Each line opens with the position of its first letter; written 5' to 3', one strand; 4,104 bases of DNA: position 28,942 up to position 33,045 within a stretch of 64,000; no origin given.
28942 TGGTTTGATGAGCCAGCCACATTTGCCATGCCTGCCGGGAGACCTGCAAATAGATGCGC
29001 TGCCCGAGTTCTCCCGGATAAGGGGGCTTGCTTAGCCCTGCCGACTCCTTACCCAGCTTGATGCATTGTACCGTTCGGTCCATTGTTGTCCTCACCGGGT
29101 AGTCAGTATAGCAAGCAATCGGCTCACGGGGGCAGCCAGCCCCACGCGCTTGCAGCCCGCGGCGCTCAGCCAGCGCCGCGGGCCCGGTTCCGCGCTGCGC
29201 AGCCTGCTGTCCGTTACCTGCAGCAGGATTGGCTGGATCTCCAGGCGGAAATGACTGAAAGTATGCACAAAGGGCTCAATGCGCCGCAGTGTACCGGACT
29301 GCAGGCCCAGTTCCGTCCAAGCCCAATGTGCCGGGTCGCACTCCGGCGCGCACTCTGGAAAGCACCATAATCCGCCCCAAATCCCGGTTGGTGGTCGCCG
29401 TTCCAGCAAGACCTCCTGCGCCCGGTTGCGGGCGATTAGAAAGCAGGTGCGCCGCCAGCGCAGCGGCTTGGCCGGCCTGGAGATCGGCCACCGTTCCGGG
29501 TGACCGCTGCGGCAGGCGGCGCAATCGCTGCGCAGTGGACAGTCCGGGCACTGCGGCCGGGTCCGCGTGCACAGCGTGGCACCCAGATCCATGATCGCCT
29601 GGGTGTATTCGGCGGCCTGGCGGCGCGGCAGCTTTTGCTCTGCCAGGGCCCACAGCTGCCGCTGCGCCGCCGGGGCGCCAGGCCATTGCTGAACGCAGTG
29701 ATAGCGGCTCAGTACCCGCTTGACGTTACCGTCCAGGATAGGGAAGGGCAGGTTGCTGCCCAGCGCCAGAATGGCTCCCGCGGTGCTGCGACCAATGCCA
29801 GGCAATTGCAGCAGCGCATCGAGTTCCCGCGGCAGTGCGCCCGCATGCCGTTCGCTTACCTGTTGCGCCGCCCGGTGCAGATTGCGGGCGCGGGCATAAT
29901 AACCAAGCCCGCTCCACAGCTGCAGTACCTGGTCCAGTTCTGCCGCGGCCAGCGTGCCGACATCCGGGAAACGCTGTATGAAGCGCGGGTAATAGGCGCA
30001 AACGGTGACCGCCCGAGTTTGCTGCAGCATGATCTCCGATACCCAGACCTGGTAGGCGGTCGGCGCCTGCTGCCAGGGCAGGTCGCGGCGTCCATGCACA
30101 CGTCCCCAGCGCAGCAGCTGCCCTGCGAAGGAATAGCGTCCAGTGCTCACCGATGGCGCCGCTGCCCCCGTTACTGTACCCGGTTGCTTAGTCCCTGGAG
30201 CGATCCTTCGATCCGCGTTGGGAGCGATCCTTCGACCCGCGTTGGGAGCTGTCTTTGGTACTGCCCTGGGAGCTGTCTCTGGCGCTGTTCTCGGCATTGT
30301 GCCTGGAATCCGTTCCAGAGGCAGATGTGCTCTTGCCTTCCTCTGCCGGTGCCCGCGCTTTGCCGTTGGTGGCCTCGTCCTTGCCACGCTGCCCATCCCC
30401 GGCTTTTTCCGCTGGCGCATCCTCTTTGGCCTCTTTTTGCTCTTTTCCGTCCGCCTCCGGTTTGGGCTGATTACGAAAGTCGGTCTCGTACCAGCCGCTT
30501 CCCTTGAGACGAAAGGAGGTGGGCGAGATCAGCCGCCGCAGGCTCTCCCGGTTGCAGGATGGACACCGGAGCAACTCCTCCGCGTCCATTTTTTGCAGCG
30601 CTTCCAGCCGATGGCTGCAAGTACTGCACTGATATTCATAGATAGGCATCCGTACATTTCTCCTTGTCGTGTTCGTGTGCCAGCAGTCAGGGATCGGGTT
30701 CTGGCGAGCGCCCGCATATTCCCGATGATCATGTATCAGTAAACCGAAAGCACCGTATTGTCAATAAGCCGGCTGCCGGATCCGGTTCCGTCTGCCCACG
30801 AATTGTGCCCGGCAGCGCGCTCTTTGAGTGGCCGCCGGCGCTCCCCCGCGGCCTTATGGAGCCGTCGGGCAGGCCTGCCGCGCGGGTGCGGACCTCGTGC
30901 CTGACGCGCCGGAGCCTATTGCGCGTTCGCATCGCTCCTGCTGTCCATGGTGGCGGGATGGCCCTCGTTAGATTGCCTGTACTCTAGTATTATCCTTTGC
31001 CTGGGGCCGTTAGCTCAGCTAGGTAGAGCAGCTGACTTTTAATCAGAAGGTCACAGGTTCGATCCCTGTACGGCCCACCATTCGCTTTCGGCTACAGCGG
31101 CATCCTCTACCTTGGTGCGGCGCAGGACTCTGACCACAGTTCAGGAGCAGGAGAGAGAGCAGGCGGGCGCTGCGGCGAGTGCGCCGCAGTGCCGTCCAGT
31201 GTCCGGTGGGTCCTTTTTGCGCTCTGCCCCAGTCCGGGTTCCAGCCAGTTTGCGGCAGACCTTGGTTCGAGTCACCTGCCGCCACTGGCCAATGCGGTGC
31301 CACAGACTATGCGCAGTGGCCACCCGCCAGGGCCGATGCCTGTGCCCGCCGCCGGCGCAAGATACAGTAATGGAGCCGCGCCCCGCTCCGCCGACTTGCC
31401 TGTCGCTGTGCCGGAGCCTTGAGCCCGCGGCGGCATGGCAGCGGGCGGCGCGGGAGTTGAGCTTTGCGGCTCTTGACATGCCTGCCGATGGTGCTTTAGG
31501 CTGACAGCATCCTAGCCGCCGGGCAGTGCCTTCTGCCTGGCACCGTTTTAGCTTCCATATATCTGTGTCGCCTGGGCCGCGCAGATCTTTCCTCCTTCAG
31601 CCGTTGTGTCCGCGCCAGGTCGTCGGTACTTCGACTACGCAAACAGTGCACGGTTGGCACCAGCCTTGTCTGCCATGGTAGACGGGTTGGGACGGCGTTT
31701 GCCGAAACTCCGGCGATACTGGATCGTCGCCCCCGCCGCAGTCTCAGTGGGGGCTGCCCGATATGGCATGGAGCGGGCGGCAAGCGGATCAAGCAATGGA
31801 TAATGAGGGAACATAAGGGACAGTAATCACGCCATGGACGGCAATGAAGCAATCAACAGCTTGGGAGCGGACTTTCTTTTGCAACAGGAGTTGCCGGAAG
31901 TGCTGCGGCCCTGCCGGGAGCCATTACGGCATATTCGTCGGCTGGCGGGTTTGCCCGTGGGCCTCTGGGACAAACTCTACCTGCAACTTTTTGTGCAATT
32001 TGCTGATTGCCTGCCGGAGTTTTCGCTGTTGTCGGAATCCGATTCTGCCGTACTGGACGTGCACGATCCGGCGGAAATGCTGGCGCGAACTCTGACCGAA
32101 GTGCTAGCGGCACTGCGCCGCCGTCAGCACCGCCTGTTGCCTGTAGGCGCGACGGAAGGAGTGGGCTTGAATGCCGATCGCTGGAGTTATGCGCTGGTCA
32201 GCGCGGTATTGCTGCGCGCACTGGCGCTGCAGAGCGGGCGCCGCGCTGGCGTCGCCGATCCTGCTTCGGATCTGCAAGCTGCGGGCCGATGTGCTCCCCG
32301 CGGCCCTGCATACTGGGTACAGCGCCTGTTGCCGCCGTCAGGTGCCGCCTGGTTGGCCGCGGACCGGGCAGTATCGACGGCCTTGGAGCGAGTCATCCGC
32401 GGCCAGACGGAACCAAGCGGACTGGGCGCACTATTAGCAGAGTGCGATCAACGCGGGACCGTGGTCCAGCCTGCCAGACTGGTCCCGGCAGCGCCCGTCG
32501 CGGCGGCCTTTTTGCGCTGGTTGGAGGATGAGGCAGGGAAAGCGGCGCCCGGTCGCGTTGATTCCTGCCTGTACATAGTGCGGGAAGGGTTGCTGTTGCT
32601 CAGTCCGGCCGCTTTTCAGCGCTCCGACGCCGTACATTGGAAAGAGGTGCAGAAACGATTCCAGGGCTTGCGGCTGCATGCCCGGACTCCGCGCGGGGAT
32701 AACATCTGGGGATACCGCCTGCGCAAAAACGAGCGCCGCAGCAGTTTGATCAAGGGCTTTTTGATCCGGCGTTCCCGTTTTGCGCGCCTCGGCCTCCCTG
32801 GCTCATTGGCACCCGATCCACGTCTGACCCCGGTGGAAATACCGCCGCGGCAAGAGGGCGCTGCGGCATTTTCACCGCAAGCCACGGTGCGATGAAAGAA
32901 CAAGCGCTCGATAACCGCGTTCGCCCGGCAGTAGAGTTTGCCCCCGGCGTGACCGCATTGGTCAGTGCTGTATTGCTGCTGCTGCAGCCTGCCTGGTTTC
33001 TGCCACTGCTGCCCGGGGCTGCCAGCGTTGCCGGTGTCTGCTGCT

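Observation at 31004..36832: Orphan conjugation-type trio (TraI-like / TraD ATPase / DUF4400) docked at tRNA-Lys, with sigma-54 control elements but no integrase or T4SS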

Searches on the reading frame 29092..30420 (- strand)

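Call 98: search_protein_families(library=pfam, proteins=[window:29092-30420:-], max_evalue=0.00001)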
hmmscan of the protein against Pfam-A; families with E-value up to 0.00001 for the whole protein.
window:29092-30420:- (442 aa): 2 families
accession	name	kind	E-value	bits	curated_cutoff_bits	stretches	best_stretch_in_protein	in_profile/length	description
PF00730.31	HhH-GPD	-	2.6e-23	82.8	26.2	1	127-261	1-107/108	HhH-GPD superfamily base excision DNA repair protein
PF14815.12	NUDIX_4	-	6e-22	78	35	1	327-437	2-112/113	NUDIX domain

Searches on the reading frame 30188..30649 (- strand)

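Call 58: search_protein_families(library=pfam, proteins=[window:30188-30649:-], max_evalue=1)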
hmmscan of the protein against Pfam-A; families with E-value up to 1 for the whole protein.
window:30188-30649:- (153 aa): 8 families
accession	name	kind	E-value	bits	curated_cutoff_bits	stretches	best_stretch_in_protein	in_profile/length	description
PF09723.15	Zn_ribbon_8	-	1.1e-15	57.8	34.4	1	1-41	1-41/41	Zinc ribbon domain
PF06676.16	DUF1178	-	0.046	14.6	31.6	1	16-74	22-80/147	Protein of unknown function (DUF1178)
PF13453.11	Zn_ribbon_TFIIB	-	0.053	13.4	22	1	7-32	1-25/41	Transcription factor zinc-finger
PF02591.20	Zn_ribbon_9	-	0.068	13.7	29.1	1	16-34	15-31/33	C4-type zinc ribbon domain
PF01155.25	HypA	-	0.16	12.5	28.9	1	5-38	70-98/112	Hydrogenase/urease nickel incorporation, metallochaperone, hypA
PF23455.1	DUF7129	-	0.29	11.4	30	1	5-34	11-35/45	Domain of unknown function (DUF7129)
PF23145.1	Zf_2nd_IFT121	-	0.32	11.1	25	0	6-30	17-38/45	IFT121, second zinc finger domain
PF17283.8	Zn_ribbon_SprT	-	0.36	11.4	28.1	0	28-42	6-20/38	SprT-like zinc ribbon domain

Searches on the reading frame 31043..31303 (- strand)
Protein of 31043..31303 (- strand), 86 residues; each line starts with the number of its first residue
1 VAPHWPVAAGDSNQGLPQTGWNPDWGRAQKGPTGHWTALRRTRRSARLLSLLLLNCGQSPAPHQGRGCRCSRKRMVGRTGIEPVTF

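Call 58: search_protein_families(library=pfam, proteins=[window:31043-31303:-], max_evalue=1)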
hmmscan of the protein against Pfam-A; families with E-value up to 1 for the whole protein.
window:31043-31303:- (86 aa): 1 family
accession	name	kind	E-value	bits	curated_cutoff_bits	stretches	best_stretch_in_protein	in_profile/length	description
PF21619.2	DUF6855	-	0.14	12.5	27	1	18-68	75-127/132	Family of unknown function (DUF6855)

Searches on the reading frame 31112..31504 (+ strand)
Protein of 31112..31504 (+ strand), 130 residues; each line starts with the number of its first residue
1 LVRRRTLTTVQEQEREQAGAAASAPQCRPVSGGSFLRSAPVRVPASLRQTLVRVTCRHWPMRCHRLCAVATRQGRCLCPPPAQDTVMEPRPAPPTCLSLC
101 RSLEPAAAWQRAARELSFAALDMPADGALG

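Call 58: search_protein_families(library=pfam, proteins=[window:31112-31504:+], max_evalue=1)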
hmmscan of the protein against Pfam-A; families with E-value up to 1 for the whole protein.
window:31112-31504:+ (130 aa): 0 families

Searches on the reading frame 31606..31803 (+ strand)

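Call 58: search_protein_families(library=pfam, proteins=[window:31606-31803:+], max_evalue=1)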
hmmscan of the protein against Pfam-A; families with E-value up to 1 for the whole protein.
window:31606-31803:+ (65 aa): 1 family
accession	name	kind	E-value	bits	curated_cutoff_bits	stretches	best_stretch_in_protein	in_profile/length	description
PF19091.5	DUF5779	-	0.28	11.7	29.5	1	16-52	59-95/96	Family of unknown function (DUF5779)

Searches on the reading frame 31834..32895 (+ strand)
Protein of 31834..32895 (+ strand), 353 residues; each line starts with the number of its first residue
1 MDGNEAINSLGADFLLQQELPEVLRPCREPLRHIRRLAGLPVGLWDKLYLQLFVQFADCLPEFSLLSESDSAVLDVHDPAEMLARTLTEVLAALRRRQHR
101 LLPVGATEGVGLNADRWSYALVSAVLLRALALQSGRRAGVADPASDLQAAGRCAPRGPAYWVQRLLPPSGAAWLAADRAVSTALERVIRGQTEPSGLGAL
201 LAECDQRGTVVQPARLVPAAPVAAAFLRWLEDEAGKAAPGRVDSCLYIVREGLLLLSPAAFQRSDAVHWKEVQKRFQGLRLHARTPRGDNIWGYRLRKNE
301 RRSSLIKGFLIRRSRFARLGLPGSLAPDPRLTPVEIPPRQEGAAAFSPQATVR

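Call 4: search_protein_families(library=pfam, proteins=[window:31834-32895:+], max_evalue=0.01)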
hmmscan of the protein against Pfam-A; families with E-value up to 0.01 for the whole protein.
window:31834-32895:+ (353 aa): 1 family
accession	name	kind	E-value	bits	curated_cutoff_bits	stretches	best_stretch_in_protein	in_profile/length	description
PF07515.17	TraI_2_C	-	1e-10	42.2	27.3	1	223-314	3-109/126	Putative conjugal transfer nickase/helicase TraI C-term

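Call 5: search_protein_families(library=ncbifam, proteins=[window:31834-32895:+], max_evalue=0.01)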
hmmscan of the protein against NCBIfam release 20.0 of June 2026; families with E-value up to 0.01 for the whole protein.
window:31834-32895:+ (353 aa): 2 families
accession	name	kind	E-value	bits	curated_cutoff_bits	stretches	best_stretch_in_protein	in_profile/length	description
TIGR03760.1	ICE_TraI_Pfluor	equivalog_domain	3.4e-10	39.9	161.4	1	28-130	19-117/218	integrating conjugative element relaxase, PFGI-1 class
NF041494.1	MobH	equivalog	2.5e-08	33.2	200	1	20-128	7-111/340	MobH family relaxase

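Call 9: find_homologous_proteins(query=window:31834-32895:+)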
Query window:31834-32895:+ (353 aa): 1 proteins with E <= 0.001 among 8000 candidates.
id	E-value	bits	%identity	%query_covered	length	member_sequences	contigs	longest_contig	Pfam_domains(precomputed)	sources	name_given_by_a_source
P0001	2.4e-228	775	100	100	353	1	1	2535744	PF07515.18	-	-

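Call 18: search_protein_representatives(protein=window:31834-32895:+)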
Query: 353 residues. Proteins with E-value up to 0.001 (for the whole library): 242; up to 1e-10: 73; up to 1e-30: 1. The best 150 are listed.
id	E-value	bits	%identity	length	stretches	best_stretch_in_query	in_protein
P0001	7.6e-229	775.2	100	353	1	1-353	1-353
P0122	2.8e-26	109.0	36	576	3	223-320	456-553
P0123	3.4e-25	105.4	34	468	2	224-342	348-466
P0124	1.1e-24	103.8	35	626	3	213-320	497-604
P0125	6.7e-22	94.6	37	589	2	223-329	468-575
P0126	8.9e-22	94.2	34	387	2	223-319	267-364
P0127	2.7e-21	92.6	34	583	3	218-313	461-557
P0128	9.3e-21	90.8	37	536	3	225-314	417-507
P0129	9.9e-21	90.8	39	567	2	224-330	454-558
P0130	2.1e-20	89.7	39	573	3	236-315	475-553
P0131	2.2e-20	89.6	36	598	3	215-316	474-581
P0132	2.5e-20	89.4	35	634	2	222-341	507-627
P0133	4.8e-19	85.2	36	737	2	216-339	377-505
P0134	2.0e-18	83.2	39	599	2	202-320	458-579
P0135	5.3e-18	81.8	34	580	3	213-317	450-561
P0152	1.3e-14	70.6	30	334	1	31-314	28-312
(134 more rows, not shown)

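Call 20: find_encoding_contigs(protein=P0152, flank=10000, max_places=3)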
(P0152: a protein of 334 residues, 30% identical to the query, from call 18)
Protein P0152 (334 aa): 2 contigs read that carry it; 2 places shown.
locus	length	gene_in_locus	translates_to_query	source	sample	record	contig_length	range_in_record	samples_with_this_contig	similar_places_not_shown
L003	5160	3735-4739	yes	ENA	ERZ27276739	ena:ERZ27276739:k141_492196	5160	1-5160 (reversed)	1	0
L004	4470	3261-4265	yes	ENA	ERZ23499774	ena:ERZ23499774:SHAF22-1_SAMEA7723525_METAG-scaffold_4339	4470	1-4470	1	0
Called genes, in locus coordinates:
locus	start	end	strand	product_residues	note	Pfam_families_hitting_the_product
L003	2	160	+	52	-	?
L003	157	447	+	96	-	-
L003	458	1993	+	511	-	PF07916:TraG_N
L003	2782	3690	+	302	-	PF08401:ArdcN, PF18818:MPTase-PolyVal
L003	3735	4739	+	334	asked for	PF07514:TraI_2, PF07515:TraI_2_C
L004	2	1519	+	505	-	?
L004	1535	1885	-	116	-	PF12553:DUF3742 (weak)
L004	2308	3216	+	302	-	PF08401:ArdcN, PF18818:MPTase-PolyVal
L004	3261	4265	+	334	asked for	PF07514:TraI_2, PF07515:TraI_2_C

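Call 54: search_solved_structures(query=window:31834-32895:+, max_evalue=10, show_alignments=2)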
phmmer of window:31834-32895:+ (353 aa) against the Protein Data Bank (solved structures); distinct sequences matched with E-value up to 10: 1.
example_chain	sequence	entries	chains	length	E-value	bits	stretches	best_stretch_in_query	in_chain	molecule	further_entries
1cgm_E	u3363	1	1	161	1.5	11.2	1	199-272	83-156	CUCUMBER GREEN MOTTLE MOSAIC VIRUS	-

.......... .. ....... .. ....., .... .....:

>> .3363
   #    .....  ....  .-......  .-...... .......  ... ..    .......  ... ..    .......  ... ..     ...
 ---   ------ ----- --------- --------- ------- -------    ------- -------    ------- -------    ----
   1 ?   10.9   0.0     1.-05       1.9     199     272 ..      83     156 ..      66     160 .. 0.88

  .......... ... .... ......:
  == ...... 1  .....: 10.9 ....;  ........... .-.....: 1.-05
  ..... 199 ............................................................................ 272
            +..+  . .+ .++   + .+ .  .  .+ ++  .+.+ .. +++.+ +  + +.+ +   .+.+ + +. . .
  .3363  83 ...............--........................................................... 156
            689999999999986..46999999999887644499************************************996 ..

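Call 55: search_protein_families(library=padloc, proteins=[window:31834-32895:+], max_evalue=0.01)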
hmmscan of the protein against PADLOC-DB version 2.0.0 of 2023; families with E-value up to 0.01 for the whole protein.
window:31834-32895:+ (353 aa): 0 families

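Call 82: predict_structure(alignment_id=A4)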
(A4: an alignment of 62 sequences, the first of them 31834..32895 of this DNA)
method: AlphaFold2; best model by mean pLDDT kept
length: 353 residues; sequences in the alignment: 62
mean_pLDDT: 81.8   pTM: 0.63
mean pLDDT of the five models: 81.8, 80.9, 80.9, 80.8, 80.4
residues with pLDDT >= 90: 181; 70-90: 90; 50-70: 54; < 50: 28
segments of 3 or more residues with pLDDT < 50: 1-3, 71-73, 139-141, 209-219, 349-353
pLDDT, mean of each block of 10 residues (from residue 1): 52 66 91 92 92 96 73 63 90 91 69 89 94 67 52 69 95 95 92 87 70 41 88 84 89 96 96 93 93 93 94 89 91 88 55 38
secondary structure, 60 per line:
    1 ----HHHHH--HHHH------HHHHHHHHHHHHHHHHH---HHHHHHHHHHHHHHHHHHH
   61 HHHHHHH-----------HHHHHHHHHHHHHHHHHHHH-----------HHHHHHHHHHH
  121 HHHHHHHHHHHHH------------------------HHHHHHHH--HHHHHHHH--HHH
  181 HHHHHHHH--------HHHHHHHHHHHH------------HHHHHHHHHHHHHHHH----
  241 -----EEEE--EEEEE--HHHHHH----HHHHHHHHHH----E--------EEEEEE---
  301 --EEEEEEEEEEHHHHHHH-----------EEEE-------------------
elements in order: H5-9 H12-15 H22-38 H42-67 H79-98 H110-133 H158-165 H168-175 H178-188 H197-208 H221-236 E246-249 E252-256 H259-264 H269-278 E292-297 E303-312 H313-319 E331-334

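Call 84: fold_search(model_id=the predicted structure, library=pdb)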
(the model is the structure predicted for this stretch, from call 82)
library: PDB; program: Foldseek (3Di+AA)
matches with E <= 10: 105; with E <= 0.001: 1
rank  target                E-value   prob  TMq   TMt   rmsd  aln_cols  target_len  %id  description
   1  2ipq                  1.8e-04  1.00  0.28  0.74   3.3       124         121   19  Crystal structure of C-terminal domain of Salmonella Enterica protein STY4665, PFAM DUF1528 (released 2006-11-07)
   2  8tch_A                2.3e-02  0.99  0.26  0.20   7.4       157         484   11  Initiation of replication protein with helicase activity encoded by Pathogenicity Island SaPIBov1 (released 2024-07-03)
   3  5h3d_B                8.7e-01  0.05  0.12  0.12  30.8       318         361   11  Helical structure of membrane tubules decorated by ACAP1 (BARPH doamin) protein by cryo-electron microscopy and MD sim (released 2019-01-16)
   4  5h3d_A                1.1e+00  0.04  0.12  0.12  29.2       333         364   13  Helical structure of membrane tubules decorated by ACAP1 (BARPH doamin) protein by cryo-electron microscopy and MD sim (released 2019-01-16)
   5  4phq_A                2.0e+00  0.04  0.12  0.14  19.1       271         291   12  ClyA CC6/264 ox (6-303) (released 2014-09-24)
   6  5cwp                  2.3e+00  0.08  0.18  0.25  17.4       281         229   14  Crystal structure of de novo designed helical repeat protein DHR79 (released 2015-12-16)
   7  5cwf_D                2.5e+00  0.05  0.14  0.22  16.8       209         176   15  Crystal structure of de novo designed helical repeat protein DHR8 (released 2015-12-16)
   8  5cwf_A                2.7e+00  0.05  0.14  0.22  17.0       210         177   14  Crystal structure of de novo designed helical repeat protein DHR8 (released 2015-12-16)
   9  9ld1_A                3.0e+00  0.04  0.12  0.07  18.7       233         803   15  Inactivate TOD4 with TC DNA substrate (released 2025-11-19)
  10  9olq_G                3.3e+00  0.04  0.15  0.19  17.1       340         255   13  Designed allosteric facilitated dissociation switch AS1_K46L_E50W_K172W_E173Y in complex state THE (released 2025-08-20)
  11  9qzo                  3.5e+00  0.02  0.13  0.09  23.7       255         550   10  Cryo-EM structure of rat SLCO2A1 in the apo state. (released 2026-02-11)
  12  9r0a                  3.5e+00  0.02  0.13  0.09  24.6       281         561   10  Cryo-EM structure of rat SLCO2A1 bound to fentiazac. (released 2026-02-11)
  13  8j7v_B                3.7e+00  0.02  0.14  0.16  16.1       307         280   15  Cryo-EM structure of hZnT7-Fab complex in zinc-unbound state, determined in heterogeneous conformations- one subunit i (released 2023-09-20)
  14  9r07                  3.7e+00  0.02  0.13  0.09  24.8       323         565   10  Cryo-EM structure of rat SLCO2A1 bound to zafirlukast. (released 2026-02-11)
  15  8to0_l                3.8e+00  0.01  0.11  0.10  41.1       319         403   14  48-nm repeating structure of doublets from mouse sperm flagella (released 2023-11-01)
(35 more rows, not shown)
